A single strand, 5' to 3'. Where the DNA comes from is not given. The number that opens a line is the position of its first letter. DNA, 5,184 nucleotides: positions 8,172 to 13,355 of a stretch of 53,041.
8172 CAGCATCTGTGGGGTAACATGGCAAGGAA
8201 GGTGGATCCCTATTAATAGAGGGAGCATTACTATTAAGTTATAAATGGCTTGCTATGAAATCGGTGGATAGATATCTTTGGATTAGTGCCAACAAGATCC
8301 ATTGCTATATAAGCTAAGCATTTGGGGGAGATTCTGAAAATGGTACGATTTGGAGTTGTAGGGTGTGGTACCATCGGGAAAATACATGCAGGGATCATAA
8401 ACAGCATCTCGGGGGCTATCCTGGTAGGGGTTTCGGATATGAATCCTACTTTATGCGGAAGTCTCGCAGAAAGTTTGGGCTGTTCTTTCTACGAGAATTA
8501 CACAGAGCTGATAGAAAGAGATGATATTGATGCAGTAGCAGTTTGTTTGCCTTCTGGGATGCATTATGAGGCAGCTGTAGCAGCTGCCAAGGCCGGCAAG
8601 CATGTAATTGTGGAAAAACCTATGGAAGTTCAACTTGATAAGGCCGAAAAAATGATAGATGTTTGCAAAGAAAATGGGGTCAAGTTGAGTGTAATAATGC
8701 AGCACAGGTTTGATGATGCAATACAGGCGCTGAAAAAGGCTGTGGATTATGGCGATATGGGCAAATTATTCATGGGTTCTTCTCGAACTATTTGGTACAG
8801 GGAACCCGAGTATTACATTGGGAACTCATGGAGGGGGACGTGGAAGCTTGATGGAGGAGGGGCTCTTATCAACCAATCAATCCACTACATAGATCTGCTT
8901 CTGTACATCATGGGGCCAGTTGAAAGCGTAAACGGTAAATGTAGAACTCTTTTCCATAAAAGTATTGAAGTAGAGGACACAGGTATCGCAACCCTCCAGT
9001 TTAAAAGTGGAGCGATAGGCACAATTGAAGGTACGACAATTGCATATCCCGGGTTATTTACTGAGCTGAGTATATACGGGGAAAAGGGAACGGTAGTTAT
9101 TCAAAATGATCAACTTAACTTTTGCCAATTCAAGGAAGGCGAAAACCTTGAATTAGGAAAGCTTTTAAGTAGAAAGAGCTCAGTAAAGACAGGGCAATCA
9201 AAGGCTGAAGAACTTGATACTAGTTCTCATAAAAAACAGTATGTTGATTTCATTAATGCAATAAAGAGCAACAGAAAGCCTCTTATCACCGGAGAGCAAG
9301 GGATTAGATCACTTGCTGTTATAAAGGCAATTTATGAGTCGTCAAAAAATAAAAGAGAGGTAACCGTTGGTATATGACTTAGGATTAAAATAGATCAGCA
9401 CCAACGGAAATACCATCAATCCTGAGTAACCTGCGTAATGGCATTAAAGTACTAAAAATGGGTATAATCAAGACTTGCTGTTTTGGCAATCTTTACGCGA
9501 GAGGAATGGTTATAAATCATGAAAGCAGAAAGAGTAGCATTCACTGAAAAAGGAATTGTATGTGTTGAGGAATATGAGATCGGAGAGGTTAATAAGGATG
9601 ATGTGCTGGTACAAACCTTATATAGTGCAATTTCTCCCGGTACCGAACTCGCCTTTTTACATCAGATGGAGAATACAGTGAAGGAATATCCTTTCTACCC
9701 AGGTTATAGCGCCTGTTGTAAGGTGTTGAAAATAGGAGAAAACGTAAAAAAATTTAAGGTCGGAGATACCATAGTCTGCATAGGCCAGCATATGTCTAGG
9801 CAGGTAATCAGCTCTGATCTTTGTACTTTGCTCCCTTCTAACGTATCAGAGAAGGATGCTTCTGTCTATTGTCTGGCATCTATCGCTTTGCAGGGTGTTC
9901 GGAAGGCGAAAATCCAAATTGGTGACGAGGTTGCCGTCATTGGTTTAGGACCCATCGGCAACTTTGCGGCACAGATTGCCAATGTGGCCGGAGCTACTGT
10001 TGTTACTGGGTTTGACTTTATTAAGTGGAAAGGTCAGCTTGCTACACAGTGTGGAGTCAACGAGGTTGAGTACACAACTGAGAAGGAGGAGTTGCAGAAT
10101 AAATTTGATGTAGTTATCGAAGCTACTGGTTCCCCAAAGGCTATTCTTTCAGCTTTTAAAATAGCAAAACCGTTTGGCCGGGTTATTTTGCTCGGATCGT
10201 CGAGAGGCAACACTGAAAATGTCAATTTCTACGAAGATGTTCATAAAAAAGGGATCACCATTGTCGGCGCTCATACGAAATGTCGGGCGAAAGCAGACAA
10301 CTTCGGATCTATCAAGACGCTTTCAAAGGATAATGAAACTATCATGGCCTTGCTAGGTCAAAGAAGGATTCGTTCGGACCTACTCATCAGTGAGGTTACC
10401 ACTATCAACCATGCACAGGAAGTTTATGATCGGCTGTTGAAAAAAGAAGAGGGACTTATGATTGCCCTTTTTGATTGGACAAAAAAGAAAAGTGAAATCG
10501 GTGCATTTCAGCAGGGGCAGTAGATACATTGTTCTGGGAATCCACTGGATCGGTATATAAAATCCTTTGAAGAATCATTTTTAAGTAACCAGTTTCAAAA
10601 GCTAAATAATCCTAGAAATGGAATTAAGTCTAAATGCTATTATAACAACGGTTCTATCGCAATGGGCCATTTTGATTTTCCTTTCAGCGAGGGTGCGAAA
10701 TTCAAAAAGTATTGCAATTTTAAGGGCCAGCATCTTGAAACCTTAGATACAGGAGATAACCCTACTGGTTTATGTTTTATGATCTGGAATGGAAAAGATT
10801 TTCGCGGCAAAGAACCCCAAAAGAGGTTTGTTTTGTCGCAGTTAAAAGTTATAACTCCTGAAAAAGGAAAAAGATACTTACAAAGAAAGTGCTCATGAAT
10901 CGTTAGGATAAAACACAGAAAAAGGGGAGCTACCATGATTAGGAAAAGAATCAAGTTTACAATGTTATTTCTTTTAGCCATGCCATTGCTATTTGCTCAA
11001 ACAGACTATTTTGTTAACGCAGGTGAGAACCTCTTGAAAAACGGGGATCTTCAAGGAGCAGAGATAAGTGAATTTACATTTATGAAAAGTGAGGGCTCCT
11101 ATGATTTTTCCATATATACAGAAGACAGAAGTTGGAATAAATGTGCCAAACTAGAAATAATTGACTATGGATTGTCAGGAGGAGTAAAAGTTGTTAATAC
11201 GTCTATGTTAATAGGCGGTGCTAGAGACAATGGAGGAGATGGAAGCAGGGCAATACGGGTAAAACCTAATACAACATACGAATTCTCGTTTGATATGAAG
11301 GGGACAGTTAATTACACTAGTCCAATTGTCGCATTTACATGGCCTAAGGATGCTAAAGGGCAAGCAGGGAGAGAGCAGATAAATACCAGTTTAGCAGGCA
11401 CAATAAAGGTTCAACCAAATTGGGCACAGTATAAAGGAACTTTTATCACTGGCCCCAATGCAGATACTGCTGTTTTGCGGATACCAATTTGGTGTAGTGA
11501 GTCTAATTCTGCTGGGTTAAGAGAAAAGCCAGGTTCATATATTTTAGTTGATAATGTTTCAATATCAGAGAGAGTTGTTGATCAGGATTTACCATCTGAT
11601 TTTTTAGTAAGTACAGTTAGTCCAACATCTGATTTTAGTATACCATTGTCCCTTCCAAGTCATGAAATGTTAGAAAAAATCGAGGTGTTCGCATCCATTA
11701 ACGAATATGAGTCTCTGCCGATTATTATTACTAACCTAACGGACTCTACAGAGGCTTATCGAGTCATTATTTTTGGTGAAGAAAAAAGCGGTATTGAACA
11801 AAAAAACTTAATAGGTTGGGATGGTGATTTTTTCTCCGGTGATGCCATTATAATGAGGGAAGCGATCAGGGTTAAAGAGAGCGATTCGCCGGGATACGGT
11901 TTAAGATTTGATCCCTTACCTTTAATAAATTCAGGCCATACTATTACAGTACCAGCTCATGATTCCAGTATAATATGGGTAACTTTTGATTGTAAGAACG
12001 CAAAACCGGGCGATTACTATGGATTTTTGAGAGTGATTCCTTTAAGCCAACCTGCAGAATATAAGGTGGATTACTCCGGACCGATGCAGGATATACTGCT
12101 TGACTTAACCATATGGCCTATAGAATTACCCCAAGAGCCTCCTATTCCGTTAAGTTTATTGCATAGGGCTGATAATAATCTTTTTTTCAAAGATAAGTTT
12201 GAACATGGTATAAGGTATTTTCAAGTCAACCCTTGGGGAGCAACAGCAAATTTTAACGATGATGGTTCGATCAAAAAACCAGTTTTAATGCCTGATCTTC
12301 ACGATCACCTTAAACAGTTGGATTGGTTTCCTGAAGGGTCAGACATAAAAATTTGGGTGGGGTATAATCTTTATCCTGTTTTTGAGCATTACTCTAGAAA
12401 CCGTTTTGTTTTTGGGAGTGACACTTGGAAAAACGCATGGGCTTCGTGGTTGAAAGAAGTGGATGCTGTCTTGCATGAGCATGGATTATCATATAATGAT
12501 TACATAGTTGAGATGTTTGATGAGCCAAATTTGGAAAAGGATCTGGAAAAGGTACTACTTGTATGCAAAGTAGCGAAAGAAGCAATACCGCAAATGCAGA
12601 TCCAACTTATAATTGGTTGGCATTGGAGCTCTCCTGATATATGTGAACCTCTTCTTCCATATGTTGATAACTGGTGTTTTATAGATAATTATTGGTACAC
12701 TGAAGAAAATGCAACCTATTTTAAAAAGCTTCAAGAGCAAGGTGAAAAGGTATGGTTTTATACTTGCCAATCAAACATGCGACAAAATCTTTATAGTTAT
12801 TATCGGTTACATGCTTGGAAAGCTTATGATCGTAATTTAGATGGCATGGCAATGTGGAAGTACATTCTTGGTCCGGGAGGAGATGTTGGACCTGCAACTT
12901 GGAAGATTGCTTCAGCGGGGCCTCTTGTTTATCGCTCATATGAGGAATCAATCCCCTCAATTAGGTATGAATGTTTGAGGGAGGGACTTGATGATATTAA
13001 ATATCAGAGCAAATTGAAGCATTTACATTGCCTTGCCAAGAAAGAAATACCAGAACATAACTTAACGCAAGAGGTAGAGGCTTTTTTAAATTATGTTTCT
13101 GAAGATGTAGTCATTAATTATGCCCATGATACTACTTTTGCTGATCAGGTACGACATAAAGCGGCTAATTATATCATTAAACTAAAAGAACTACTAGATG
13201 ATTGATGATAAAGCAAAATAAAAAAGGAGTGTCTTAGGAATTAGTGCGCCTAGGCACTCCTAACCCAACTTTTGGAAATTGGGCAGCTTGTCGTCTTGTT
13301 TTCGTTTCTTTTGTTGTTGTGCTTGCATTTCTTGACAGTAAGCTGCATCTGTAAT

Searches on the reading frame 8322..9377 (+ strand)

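Call 72: search_protein_families(library=pfam, proteins=[window:8322-9377:+], max_evalue=0.00001)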
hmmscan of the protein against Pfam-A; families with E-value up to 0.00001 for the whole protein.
window:8322-9377:+ (351 aa): 3 families
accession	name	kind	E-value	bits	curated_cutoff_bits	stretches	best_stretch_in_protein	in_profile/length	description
PF02894.22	GFO_IDH_MocA_C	-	1.5e-32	113.6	22.9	1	138-349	1-218/218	Oxidoreductase family, C-terminal alpha/beta domain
PF22725.1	GFO_IDH_MocA_C3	-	5.8e-30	104.3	27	1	134-258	1-123/124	GFO/IDH/MocA C-terminal domain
PF01408.29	GFO_IDH_MocA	-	4.9e-28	98.7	24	1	8-124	1-118/120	Oxidoreductase family, NAD-binding Rossmann fold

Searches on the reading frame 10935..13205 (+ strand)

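Call 40: search_protein_families(library=pfam, proteins=[window:10935-13205:+], max_evalue=0.001)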
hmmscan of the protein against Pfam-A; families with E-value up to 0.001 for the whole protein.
window:10935-13205:+ (756 aa): 2 families
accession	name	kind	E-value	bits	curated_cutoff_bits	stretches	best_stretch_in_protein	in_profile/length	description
PF13320.12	GH123_cat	-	2e-11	44.3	23.1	1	493-689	126-319/324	Glycoside hydrolase 123, catalytic domain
PF02018.23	CBM_4_9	-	8.2e-08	33.2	25.9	1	94-185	44-131/136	Carbohydrate binding domain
